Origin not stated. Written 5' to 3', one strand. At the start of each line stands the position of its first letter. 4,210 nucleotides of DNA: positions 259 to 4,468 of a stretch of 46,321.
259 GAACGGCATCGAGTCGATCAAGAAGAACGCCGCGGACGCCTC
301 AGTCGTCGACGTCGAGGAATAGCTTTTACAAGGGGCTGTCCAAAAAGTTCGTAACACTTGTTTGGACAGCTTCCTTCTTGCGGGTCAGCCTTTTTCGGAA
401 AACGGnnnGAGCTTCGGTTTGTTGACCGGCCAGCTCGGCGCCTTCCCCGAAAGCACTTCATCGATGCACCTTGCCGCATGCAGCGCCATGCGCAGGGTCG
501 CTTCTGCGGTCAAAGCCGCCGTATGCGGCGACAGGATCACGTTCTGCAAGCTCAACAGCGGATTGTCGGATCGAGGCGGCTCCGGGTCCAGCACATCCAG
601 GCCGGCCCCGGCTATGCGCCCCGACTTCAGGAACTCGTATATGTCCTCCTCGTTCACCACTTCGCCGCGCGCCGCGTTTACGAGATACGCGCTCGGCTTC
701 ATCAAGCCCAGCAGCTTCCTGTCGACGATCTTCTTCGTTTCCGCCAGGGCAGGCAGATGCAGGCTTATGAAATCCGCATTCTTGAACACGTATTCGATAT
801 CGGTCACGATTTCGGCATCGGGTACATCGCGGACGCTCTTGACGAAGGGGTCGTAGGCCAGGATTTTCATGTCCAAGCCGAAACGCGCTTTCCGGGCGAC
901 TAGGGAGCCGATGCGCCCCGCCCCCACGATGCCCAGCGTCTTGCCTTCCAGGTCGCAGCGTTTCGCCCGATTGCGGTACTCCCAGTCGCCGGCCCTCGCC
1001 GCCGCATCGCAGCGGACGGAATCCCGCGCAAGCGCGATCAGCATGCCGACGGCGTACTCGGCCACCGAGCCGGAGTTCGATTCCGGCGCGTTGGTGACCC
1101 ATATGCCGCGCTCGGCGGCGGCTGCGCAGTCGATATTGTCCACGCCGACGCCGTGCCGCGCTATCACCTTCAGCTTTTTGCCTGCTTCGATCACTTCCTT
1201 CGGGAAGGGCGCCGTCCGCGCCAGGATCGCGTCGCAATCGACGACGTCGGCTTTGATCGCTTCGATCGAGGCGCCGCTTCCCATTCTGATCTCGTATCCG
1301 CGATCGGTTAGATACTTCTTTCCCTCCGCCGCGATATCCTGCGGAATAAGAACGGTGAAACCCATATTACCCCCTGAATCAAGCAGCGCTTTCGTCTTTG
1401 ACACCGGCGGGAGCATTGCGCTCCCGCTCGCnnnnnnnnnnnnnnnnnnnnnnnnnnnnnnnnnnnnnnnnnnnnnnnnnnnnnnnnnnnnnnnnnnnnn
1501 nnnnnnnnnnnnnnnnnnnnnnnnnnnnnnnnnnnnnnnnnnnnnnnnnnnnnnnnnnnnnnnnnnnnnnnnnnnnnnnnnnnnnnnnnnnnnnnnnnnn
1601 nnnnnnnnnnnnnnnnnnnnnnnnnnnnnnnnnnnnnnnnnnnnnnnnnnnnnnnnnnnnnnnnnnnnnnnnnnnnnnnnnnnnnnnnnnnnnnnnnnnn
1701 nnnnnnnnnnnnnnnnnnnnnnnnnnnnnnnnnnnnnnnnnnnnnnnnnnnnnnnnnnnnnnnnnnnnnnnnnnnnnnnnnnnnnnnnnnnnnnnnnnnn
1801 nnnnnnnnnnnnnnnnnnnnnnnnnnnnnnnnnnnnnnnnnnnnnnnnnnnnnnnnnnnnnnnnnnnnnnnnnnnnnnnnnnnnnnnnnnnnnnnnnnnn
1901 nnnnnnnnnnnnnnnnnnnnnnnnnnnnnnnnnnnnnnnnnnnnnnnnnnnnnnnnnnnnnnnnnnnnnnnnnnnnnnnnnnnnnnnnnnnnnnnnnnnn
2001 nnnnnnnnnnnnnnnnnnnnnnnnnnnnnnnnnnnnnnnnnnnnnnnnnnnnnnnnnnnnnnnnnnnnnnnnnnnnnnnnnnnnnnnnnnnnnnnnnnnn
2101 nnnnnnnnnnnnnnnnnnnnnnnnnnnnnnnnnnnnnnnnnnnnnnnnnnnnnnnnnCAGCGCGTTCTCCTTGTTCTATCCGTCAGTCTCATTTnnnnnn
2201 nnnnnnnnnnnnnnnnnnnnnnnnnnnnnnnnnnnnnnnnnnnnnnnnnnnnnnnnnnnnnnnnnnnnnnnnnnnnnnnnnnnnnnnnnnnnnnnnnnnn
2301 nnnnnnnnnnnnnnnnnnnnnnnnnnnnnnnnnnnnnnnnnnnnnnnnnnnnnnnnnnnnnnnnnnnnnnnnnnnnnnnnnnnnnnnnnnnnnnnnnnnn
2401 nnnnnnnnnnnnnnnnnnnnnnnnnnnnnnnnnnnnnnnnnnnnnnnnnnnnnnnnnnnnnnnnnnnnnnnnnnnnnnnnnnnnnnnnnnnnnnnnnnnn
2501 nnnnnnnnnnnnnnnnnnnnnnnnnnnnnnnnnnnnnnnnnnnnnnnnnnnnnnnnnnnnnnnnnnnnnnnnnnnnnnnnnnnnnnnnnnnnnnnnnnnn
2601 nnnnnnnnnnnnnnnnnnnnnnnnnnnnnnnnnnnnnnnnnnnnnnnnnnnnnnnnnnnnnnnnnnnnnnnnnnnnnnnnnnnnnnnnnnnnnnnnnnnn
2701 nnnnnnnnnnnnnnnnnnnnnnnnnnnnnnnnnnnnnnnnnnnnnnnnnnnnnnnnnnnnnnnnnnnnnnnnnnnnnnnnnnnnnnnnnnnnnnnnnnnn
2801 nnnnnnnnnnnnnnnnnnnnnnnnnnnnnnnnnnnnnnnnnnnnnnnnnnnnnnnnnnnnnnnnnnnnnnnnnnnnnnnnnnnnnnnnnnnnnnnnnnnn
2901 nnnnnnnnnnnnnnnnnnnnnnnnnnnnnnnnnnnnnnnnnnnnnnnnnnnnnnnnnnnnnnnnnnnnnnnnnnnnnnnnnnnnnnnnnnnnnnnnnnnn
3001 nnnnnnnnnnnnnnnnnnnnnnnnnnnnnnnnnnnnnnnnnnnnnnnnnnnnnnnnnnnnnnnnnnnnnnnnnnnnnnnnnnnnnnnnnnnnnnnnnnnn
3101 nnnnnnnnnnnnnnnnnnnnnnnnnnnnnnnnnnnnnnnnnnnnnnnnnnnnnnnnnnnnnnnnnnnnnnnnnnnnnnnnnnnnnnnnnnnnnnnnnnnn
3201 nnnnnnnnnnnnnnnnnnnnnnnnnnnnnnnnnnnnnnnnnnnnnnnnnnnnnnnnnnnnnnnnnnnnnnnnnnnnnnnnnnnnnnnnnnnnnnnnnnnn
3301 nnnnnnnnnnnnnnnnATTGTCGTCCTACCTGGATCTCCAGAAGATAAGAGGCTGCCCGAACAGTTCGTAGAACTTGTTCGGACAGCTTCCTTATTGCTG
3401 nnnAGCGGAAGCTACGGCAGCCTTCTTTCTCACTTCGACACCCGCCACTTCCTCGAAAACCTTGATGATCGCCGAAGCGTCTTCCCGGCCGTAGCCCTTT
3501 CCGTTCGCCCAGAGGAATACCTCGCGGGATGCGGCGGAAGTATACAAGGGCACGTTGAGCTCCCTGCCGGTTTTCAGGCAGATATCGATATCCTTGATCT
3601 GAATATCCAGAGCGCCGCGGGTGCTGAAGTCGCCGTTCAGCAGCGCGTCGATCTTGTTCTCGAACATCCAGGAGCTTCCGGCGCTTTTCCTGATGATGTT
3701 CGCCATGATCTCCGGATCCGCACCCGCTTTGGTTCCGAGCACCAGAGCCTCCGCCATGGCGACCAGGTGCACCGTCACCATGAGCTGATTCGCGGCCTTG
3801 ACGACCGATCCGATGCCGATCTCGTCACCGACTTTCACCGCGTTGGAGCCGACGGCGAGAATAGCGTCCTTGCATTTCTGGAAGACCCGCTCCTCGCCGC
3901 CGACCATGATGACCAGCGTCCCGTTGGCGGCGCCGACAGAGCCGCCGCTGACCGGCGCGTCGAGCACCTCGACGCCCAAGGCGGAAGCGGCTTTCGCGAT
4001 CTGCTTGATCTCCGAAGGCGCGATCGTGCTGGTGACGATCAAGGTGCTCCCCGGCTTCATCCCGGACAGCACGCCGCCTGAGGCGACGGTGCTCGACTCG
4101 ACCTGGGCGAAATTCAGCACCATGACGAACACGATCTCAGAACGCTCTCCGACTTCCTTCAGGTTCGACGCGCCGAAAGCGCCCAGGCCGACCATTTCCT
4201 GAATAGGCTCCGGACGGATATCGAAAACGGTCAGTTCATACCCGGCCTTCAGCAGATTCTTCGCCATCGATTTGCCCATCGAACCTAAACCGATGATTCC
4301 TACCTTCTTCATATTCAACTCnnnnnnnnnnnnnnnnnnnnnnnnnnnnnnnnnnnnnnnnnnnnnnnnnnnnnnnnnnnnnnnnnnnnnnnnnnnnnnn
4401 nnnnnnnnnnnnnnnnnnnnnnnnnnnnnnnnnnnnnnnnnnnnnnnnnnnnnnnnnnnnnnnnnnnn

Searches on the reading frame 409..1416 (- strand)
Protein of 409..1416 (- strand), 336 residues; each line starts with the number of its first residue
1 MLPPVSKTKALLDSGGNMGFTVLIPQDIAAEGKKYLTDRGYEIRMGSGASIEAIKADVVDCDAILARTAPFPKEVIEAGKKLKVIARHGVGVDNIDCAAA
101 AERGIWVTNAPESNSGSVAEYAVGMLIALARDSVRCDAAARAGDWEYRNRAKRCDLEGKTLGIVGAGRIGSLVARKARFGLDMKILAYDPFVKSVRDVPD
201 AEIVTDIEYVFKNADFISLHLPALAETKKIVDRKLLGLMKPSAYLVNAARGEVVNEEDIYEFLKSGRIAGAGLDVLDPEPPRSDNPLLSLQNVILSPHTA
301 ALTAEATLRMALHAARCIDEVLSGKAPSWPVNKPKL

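Call 5: search_protein_families(library=pfam, proteins=[window:409-1416:-], max_evalue=0.01)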
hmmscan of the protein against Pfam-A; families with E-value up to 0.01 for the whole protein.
window:409-1416:- (336 aa): 3 families
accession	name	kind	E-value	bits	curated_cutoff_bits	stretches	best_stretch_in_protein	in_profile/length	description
PF02826.25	2-Hacid_dh_C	-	2e-56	190.7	25.1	1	123-300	1-178/178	D-isomer specific 2-hydroxyacid dehydrogenase, NAD binding domain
PF00389.36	2-Hacid_dh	-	1e-29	103.4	24.6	1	22-332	1-134/134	D-isomer specific 2-hydroxyacid dehydrogenase, catalytic domain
PF03446.21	NAD_binding_2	-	0.0056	17.1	21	0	161-265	2-109/161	NAD binding domain of 6-phosphogluconate dehydrogenase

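Call 6: search_protein_families(library=ncbifam, proteins=[window:409-1416:-], max_evalue=1)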
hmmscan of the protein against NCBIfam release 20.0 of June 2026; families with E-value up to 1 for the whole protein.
window:409-1416:- (336 aa): 24 families
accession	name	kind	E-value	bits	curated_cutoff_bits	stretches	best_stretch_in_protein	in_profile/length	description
TIGR01327.1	PGDH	equivalog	7.5e-86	289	454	1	22-335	2-314/525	phosphoglycerate dehydrogenase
NF009714.1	PRK13243.1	equivalog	1.6e-64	218.4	455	1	50-333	35-324/332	glyoxylate reductase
NF008759.0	PRK11790.1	equivalog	1.3e-53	182.2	404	1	21-332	13-327/410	phosphoglycerate dehydrogenase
NF005069.0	PRK06487.1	equivalog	1.4e-51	175.4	448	1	51-326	39-315/320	2-hydroxyacid dehydrogenase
NF005750.0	PRK07574.1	equivalog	4.7e-49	167.5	329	1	33-316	61-351/386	NAD-dependent formate dehydrogenase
NF011938.0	PRK15409.1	equivalog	1.1e-45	156.1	492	1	58-331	43-318/324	glyoxylate/hydroxypyruvate reductase GhrB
NF005387.0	PRK06932.1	equivalog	7e-43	146.8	492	1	57-311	41-299/314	2-hydroxyacid dehydrogenase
NF041369.1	Dhydh_Halo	equivalog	5.1e-41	140.9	400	1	90-311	64-284/305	D-2-hydroxyacid dehydrogenase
NF006263.0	PRK08410.1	equivalog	7.3e-39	134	389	1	56-322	38-307/311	D-2-hydroxyacid dehydrogenase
NF001309.0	PRK00257.1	equivalog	2.6e-33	115.5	434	2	152-311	110-267/379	4-phosphoerythronate dehydrogenase PdxB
NF006374.0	PRK08605.1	subfamily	8.5e-33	113.8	356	1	65-320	51-320/332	D-lactate dehydrogenase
NF005027.0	PRK06436.1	equivalog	2.8e-32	112.1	261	1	59-325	33-283/303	2-hydroxyacid dehydrogenase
NF000492.1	vanH_gen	exception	4.9e-32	111.2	540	1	80-306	63-295/312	D-lactate dehydrogenase VanH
NF009127.0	PRK12480.1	equivalog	3.1e-26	92.2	579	1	81-279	69-264/330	D-lactate dehydrogenase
NF000151.1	vanH-Ac1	exception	1.9e-25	89.9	750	1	82-306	103-332/351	D-lactate dehydrogenase VanH-Ac1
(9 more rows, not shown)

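Call 68: search_solved_structures(query=window:409-1416:-, max_evalue=1e-40)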
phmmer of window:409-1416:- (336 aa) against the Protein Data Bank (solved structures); distinct sequences matched with E-value up to 1e-40: 25.
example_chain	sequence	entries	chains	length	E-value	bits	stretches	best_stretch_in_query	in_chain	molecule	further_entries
9jnq_A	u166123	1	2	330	6.5e-64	219.3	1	41-332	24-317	McyI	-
8wph_A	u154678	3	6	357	3.8e-63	216.8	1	70-334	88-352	McyI-NAD | McyI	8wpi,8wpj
9jnr_A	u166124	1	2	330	6.1e-63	216.1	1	32-332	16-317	McyI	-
8wpq_A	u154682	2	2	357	2.6e-62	214.1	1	70-334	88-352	McyI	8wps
8wpo_A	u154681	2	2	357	2.6e-62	214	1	70-334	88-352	McyI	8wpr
1wwk_A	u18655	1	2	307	3e-60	207.3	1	26-324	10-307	phosphoglycerate dehydrogenase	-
9whb_A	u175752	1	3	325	1.2e-56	195.5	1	61-324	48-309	3-phosphoglycerate dehydrogenase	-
9jcm_A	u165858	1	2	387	3.1e-56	194.1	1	20-318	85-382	D-3-phosphoglycerate dehydrogenase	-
9jcn_A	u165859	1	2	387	2.2e-55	191.3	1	20-318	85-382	D-3-phosphoglycerate dehydrogenase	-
1ygy_A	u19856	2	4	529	9e-55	189.3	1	27-325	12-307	D-3-phosphoglycerate dehydrogenase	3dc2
3ddn_A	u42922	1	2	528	9.3e-55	189.2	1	28-325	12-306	D-3-phosphoglycerate dehydrogenase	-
5aov_A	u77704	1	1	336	2.3e-52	181.4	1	54-334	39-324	GLYOXYLATE REDUCTASE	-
7cvp_A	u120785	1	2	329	1.2e-51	179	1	16-325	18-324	D-3-phosphoglycerate dehydrogenase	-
6cwa_A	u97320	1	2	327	2e-51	178.3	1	22-325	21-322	D-3-phosphoglycerate dehydrogenase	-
2g76_A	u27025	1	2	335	2.2e-51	178.2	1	22-325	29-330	D-3-phosphoglycerate dehydrogenase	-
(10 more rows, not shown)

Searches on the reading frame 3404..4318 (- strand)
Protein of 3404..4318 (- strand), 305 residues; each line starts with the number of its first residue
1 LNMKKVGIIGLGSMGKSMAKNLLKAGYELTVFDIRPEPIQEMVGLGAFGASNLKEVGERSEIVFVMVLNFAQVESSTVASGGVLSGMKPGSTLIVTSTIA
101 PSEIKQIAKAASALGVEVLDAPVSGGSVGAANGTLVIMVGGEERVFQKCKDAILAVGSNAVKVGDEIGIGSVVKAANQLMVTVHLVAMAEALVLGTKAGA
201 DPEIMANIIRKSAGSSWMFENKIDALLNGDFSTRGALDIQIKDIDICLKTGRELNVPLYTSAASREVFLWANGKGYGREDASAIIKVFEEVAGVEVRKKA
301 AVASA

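Call 5: search_protein_families(library=pfam, proteins=[window:3404-4318:-], max_evalue=0.01)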
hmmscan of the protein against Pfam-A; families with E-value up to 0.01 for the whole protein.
window:3404-4318:- (305 aa): 14 families
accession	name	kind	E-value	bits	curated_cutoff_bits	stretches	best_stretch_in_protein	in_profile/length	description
PF03446.21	NAD_binding_2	-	1.4e-43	149.1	21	1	5-163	1-159/161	NAD binding domain of 6-phosphogluconate dehydrogenase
PF14833.11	NAD_binding_11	-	6.5e-33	114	30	1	168-287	1-121/122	NAD-binding of NADP-dependent 3-hydroxyisobutyrate dehydrogenase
PF02826.25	2-Hacid_dh_C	-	4.1e-08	33.2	25.1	1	3-97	36-127/178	D-isomer specific 2-hydroxyacid dehydrogenase, NAD binding domain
PF03807.23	F420_oxidored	-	4e-07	31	21.6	1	5-67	1-67/94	NADP oxidoreductase coenzyme F420-dependent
PF02737.24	3HCDH_N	-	5.7e-05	23.5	22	1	5-42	1-38/180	3-hydroxyacyl-CoA dehydrogenase, NAD binding domain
PF21799.2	MurD-like_N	-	0.00032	21.4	27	1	4-39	1-36/88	Mur ligase MurD-like, N-terminal domain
PF02254.24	TrkA_N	-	0.00069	20.4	23.8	1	8-42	3-37/116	TrkA-N domain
PF07991.19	KARI_N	-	0.0014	18.6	20.6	1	2-69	3-70/165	Acetohydroxy acid isomeroreductase, NADPH-binding domain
PF22660.2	RS_preATP-grasp-like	-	0.0016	19.3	27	1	3-44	1-42/98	Ribonucleotide synthetase preATP-grasp domain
PF13241.12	NAD_binding_7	-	0.0017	19.4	22.1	1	2-118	6-91/104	Putative NAD(P)-binding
PF02558.23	ApbA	-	0.0074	16.4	22.2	0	6-41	1-35/150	Ketopantoate reductase PanE/ApbA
PF01488.26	Shikimate_DH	-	0.0088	16.6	24.3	0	2-40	11-50/138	Shikimate / quinate 5-dehydrogenase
PF01266.30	DAO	-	0.0095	15.9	27.9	0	6-37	2-33/353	FAD dependent oxidoreductase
PF21761.2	RedAm-like_C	-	0.0096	16.6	27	0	184-289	19-126/127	NADPH-dependent reductive aminase-like, C-terminal domain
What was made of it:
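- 3401..4312 (-): Translationally coupled partner: a beta-hydroxyacid dehydrogenase of the HIBADH (3-hydroxyisobutyrate dehydrogenase) family. Likely start is the ATG at 4312, with its GGAG ribosome-binding site at 4319-4322 overlapping the ORFX stop codon. Pfam NAD_binding_2 and NAD_binding_11 (call 5).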

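Call 6: search_protein_families(library=ncbifam, proteins=[window:3404-4318:-], max_evalue=1)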
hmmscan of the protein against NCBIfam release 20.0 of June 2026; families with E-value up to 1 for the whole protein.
window:3404-4318:- (305 aa): 45 families (the best 25 are shown)
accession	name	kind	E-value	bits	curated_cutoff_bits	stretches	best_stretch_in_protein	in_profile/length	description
NF043037.1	ThreonDh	equivalog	1.8e-80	270.5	350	1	4-298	3-294/297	L-threonate dehydrogenase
NF008592.0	PRK11559.1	equivalog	1.1e-79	267.8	397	1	3-298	2-296/296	2-hydroxy-3-oxopropionate reductase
TIGR01505.1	tartro_sem_red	equivalog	8.1e-74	248.5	340.75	1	5-296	1-291/291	2-hydroxy-3-oxopropionate reductase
TIGR01692.1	HIBADH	equivalog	5.1e-56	190.1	291.6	1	9-288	2-287/288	3-hydroxyisobutyrate dehydrogenase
NF011633.0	PRK15059.1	equivalog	9.5e-51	172.7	451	1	5-292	2-287/292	2-hydroxy-3-oxopropionate reductase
NF012005.0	PRK15461.1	equivalog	9.3e-50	169.5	348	1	3-297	1-295/298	sulfolactaldehyde 3-reductase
NF007161.0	PRK09599.1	subfamily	4.7e-17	62.2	271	1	5-158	2-154/302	NADP-dependent phosphogluconate dehydrogenase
TIGR00872.1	gnd_rel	equivalog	1.8e-14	53.7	297.2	1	4-201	2-198/299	phosphogluconate dehydrogenase (NAD(+)-dependent, decarboxylating)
NF006765.0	PRK09287.1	equivalog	1.3e-10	40.8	413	1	2-158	2-162/476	NADP-dependent phosphogluconate dehydrogenase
TIGR00873.1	gnd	equivalog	1.7e-07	30.4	426.7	1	6-157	2-157/467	decarboxylating NADP(+)-dependent phosphogluconate dehydrogenase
NF006411.0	PRK08655.1-5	equivalog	1.1e-06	27.8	464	1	3-145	3-140/443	prephenate dehydrogenase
NF004699.0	PRK06035.1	equivalog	1.8e-05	24.1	500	1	1-66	1-69/294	3-hydroxyacyl-CoA dehydrogenase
NF042925.1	FHMPC_DH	equivalog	4.8e-05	22.8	500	1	5-49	2-46/304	5-formyl-3-hydroxy-2-methylpyridine 4-carboxylate 5-dehydrogenase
NF005715.0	PRK07530.1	equivalog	8.5e-05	22.1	420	1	2-42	3-43/292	3-hydroxybutyryl-CoA dehydrogenase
NF004474.0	PRK05808.1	subfamily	0.00013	21.4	408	1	1-42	1-42/283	3-hydroxybutyryl-CoA dehydrogenase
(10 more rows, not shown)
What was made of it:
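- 3401..4312 (-): Best NCBIfam models are L-threonate dehydrogenase and 2-hydroxy-3-oxopropionate reductase, both below their cut-offs (call 6).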

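Call 51: search_solved_structures(query=window:3404-4318:-, max_evalue=1e-20)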
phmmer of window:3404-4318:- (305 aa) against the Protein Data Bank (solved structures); distinct sequences matched with E-value up to 1e-20: 23.
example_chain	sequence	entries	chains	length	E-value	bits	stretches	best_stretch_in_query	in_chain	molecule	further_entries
3cky_A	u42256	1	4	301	5.6e-64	219.5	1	5-296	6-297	2-hydroxymethyl glutarate dehydrogenase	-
3g0o_A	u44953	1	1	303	3.3e-63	217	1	6-289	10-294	3-hydroxyisobutyrate dehydrogenase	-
1vpd_A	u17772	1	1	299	4.8e-62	213.2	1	4-297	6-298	TARTRONATE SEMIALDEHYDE REDUCTASE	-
1yb4_A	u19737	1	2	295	2.7e-49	171.4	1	2-292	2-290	tartronic semialdehyde reductase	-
9rb2_A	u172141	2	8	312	1.9e-48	168.6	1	2-297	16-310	Probable oxidoreductase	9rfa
2i9p_A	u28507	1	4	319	1.8e-44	155.5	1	5-290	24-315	3-hydroxyisobutyrate dehydrogenase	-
2gf2_A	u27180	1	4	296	2.7e-44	155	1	6-289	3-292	3-hydroxyisobutyrate dehydrogenase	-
3obb_A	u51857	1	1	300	9.4e-44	153.2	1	2-293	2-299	Probable 3-hydroxyisobutyrate dehydrogenase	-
3q3c_A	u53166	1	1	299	1.8e-43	152.3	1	3-293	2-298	Probable 3-hydroxyisobutyrate dehydrogenase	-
3pef_A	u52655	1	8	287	2.4e-40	142.1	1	4-289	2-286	6-phosphogluconate dehydrogenase, NAD-binding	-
3w6u_A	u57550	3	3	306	4.5e-40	141.1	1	5-267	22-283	6-phosphogluconate dehydrogenase, NAD-binding protein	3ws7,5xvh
4dll_A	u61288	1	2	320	3e-39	138.4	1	4-279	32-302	2-hydroxy-3-oxopropionate reductase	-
3w6z_A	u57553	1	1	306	3.2e-39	138.3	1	5-267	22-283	6-phosphogluconate dehydrogenase, NAD-binding protein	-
6sm7_A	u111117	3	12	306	3.9e-39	138.1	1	5-298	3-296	3-sulfolactaldehyde reductase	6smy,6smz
5je8_A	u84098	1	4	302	3.5e-38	134.9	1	3-290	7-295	3-hydroxyisobutyrate dehydrogenase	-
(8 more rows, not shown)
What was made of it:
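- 3401..4312 (-): Best PDB matches are 3cky (2-(hydroxymethyl)glutarate dehydrogenase) and 1vpd (tartronate semialdehyde reductase) (call 51).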
